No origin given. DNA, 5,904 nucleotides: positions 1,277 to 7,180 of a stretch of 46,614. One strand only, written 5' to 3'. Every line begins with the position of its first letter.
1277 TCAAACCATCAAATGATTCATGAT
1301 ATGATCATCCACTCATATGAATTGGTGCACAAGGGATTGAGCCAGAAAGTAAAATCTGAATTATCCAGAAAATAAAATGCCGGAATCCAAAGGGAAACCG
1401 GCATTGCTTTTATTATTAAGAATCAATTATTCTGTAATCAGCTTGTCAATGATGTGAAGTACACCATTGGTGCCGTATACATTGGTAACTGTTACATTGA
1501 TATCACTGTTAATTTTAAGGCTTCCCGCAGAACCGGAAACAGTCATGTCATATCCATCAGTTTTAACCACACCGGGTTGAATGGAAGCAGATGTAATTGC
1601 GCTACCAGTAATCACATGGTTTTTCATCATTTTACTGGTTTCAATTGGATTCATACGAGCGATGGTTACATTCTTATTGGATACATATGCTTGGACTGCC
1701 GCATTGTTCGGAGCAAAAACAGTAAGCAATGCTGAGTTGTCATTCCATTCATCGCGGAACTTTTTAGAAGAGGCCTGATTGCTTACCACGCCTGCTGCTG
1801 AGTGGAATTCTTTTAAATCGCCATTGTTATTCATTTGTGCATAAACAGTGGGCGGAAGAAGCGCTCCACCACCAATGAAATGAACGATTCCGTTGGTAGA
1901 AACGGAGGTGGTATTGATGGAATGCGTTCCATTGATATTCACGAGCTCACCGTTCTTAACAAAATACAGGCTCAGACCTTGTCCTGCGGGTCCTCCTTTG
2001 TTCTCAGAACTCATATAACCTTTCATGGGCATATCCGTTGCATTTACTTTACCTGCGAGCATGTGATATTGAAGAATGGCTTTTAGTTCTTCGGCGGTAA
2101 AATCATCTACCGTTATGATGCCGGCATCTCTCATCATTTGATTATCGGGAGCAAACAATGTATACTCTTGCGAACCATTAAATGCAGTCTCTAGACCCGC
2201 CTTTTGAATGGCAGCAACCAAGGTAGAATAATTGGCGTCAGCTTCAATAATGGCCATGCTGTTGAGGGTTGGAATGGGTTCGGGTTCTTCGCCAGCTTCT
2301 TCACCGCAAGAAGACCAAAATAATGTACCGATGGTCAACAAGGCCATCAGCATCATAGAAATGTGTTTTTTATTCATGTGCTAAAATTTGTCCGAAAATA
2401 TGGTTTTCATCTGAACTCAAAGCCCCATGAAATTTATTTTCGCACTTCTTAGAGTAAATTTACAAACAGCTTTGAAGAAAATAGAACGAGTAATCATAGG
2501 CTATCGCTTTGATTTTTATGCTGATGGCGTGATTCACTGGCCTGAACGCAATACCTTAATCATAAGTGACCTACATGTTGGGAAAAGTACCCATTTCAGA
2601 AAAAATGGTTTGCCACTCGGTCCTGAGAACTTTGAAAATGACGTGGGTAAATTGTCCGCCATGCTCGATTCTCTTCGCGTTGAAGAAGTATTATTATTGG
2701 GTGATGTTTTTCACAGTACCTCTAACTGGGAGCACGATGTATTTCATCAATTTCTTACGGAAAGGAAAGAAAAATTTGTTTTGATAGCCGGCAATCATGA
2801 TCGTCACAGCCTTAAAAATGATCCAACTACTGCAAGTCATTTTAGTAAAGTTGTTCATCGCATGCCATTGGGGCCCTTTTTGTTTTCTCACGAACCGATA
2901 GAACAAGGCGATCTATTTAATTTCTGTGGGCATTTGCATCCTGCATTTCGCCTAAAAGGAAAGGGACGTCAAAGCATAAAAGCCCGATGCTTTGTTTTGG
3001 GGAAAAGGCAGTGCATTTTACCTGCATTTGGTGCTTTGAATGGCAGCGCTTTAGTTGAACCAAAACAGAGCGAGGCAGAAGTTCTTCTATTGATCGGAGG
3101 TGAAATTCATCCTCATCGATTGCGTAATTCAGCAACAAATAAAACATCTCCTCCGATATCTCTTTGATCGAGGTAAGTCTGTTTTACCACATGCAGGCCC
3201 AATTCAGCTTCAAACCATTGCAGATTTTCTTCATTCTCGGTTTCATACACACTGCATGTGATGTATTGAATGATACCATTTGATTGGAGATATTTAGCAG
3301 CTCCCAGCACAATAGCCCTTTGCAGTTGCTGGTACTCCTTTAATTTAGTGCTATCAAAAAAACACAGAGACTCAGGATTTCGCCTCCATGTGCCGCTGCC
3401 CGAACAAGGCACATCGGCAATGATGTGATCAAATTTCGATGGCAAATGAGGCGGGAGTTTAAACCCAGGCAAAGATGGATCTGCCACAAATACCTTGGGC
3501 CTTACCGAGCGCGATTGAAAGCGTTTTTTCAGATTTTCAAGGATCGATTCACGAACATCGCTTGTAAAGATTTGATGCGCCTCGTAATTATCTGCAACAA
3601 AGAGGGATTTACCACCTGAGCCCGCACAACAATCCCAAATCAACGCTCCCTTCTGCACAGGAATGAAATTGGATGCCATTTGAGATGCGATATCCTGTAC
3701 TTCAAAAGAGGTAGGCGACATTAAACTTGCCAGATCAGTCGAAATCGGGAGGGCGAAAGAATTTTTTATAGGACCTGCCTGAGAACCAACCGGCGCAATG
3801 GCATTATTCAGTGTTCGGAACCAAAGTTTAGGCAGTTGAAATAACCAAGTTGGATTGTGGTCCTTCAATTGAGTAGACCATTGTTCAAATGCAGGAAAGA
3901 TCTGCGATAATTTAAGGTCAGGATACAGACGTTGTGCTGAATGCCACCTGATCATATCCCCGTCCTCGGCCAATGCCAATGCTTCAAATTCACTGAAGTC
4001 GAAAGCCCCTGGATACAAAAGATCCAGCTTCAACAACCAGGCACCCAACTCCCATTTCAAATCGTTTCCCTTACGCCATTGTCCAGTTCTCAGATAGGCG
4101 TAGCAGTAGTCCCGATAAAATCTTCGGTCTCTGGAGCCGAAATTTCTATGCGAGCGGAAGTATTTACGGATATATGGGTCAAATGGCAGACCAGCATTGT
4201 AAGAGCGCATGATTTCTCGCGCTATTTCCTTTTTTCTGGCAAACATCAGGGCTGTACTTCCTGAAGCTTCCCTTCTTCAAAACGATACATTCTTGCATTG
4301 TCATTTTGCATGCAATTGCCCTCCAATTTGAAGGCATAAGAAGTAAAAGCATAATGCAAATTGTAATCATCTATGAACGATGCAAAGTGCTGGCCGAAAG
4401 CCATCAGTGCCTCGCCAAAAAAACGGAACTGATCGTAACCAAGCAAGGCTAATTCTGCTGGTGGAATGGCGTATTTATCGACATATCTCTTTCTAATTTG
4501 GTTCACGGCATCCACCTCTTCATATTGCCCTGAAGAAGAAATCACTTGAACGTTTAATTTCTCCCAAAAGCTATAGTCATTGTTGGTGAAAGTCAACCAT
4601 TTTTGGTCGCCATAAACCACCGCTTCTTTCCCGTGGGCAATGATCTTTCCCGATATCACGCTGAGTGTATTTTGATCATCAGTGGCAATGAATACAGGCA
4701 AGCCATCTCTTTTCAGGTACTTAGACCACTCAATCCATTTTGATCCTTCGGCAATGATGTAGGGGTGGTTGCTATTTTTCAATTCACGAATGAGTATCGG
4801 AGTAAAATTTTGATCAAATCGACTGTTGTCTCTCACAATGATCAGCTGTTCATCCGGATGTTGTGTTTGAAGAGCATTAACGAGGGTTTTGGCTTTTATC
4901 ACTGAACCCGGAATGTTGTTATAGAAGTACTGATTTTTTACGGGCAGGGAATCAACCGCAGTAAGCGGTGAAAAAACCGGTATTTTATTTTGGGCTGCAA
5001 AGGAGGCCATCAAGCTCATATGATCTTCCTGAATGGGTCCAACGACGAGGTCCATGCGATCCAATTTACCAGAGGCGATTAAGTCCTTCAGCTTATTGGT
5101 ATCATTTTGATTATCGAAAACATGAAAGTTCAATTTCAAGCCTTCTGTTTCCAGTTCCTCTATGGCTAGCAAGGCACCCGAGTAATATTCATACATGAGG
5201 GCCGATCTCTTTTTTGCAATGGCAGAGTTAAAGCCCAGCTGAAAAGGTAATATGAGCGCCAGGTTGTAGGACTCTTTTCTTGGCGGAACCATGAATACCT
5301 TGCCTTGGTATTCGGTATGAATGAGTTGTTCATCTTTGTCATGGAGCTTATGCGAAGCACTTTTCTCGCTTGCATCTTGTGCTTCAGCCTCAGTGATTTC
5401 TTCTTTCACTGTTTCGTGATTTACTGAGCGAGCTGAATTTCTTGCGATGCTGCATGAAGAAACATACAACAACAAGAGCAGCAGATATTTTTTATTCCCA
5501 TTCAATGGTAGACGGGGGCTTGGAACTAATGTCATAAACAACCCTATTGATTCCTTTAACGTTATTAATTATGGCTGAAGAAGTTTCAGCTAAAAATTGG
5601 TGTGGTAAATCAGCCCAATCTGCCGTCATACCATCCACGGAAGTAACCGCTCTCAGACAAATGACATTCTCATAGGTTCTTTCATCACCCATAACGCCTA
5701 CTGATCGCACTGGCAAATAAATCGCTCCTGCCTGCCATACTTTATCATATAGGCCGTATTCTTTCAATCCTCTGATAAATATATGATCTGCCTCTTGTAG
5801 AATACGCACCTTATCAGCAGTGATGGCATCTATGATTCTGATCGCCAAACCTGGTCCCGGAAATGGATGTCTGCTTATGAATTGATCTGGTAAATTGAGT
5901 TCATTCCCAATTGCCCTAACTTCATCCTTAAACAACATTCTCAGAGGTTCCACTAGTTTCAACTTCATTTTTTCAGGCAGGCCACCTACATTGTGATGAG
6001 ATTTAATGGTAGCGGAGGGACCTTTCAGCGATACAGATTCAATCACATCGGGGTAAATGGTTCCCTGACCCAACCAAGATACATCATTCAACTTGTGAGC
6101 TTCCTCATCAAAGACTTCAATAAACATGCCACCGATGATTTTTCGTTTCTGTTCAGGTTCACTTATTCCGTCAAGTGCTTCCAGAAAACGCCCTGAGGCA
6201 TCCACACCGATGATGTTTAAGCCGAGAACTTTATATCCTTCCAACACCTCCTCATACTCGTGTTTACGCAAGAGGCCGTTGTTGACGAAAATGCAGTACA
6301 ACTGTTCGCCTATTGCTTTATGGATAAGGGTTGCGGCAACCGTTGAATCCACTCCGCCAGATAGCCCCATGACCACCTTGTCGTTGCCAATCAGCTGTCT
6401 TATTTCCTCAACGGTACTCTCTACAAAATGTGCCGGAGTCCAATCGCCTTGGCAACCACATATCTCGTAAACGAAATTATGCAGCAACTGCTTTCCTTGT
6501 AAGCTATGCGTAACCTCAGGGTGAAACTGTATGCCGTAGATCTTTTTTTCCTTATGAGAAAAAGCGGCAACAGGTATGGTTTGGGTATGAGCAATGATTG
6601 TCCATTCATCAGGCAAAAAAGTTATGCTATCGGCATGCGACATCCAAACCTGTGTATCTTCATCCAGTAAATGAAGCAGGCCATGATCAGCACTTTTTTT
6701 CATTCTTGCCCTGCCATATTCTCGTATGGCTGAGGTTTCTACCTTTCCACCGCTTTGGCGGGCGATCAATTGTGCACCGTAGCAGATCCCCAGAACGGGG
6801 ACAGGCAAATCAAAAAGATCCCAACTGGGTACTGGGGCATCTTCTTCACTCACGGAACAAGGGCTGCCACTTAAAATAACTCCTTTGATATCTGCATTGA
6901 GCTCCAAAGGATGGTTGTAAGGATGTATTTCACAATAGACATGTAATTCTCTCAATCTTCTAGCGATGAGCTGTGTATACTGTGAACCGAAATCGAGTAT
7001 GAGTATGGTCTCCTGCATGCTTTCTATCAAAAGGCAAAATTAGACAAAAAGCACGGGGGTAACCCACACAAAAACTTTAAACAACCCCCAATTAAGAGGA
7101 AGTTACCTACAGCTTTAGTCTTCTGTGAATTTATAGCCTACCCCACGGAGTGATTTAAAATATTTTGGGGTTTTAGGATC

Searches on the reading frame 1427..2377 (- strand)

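Call 86: search_protein_families(library=pfam, proteins=[window:1427-2377:-], max_evalue=0.00001)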
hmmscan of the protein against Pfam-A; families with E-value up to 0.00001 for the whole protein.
window:1427-2377:- (316 aa): 1 family
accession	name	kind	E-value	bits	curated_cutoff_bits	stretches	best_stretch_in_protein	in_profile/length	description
PF02469.27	Fasciclin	-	6.7e-36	123.6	22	2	49-168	2-117/123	Fasciclin domain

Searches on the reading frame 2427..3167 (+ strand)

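Call 86: search_protein_families(library=pfam, proteins=[window:2427-3167:+], max_evalue=0.00001)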
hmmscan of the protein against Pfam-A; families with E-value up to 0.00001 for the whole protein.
window:2427-3167:+ (246 aa): 1 family
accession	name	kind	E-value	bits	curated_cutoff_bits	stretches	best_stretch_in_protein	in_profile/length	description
PF00149.33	Metallophos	-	3.6e-08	34.5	21.5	1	43-150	3-104/191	Calcineurin-like phosphoesterase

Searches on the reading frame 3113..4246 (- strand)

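Call 86: search_protein_families(library=pfam, proteins=[window:3113-4246:-], max_evalue=0.00001)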
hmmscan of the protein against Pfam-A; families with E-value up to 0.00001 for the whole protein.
window:3113-4246:- (377 aa): 1 family
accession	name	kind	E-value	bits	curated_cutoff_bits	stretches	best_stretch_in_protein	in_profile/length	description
PF01189.24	Methyltr_RsmB-F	-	2e-20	73.8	27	1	198-344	7-152/199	16S rRNA methyltransferase RsmB/F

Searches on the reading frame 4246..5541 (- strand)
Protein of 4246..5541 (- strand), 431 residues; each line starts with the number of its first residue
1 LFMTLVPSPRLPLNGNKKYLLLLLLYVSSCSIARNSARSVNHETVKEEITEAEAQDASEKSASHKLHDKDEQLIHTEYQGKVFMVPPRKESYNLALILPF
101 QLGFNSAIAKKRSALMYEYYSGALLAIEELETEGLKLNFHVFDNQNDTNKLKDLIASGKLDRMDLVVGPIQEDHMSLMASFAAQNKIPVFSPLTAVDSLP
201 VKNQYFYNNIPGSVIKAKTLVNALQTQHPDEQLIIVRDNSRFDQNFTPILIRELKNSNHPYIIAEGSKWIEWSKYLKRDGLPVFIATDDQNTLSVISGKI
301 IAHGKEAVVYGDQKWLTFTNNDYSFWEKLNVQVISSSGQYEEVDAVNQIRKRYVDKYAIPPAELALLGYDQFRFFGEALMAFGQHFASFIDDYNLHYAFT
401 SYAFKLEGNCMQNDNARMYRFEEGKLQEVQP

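Call 86: search_protein_families(library=pfam, proteins=[window:4246-5541:-], max_evalue=0.00001)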
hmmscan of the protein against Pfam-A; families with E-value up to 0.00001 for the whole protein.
window:4246-5541:- (431 aa): 2 families
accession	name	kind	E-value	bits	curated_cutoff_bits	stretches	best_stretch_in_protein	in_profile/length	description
PF13458.12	Peripla_BP_6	-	2.3e-09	37.8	31.7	1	121-254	23-159/343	Periplasmic binding protein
PF01094.35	ANF_receptor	-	5.9e-06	26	25.4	1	124-239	7-129/353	Receptor family ligand binding region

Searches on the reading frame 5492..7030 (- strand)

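Call 86: search_protein_families(library=pfam, proteins=[window:5492-7030:-], max_evalue=0.00001)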
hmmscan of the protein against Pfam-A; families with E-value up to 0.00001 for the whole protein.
window:5492-7030:- (512 aa): 4 families
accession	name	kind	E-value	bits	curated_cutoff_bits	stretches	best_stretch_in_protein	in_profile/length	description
PF00117.34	GATase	-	5.2e-42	144.1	22.8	1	10-189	1-189/190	Glutamine amidotransferase class-I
PF00958.27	GMP_synt_C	-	2.4e-41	140.1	27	1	422-511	3-92/92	GMP synthase C terminal domain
PF02540.23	NAD_synthase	-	2e-10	40.7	21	1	212-277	14-80/242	NAD synthase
PF07722.19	Peptidase_C26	-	2.9e-09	37.5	20.5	1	76-172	105-219/219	Peptidase C26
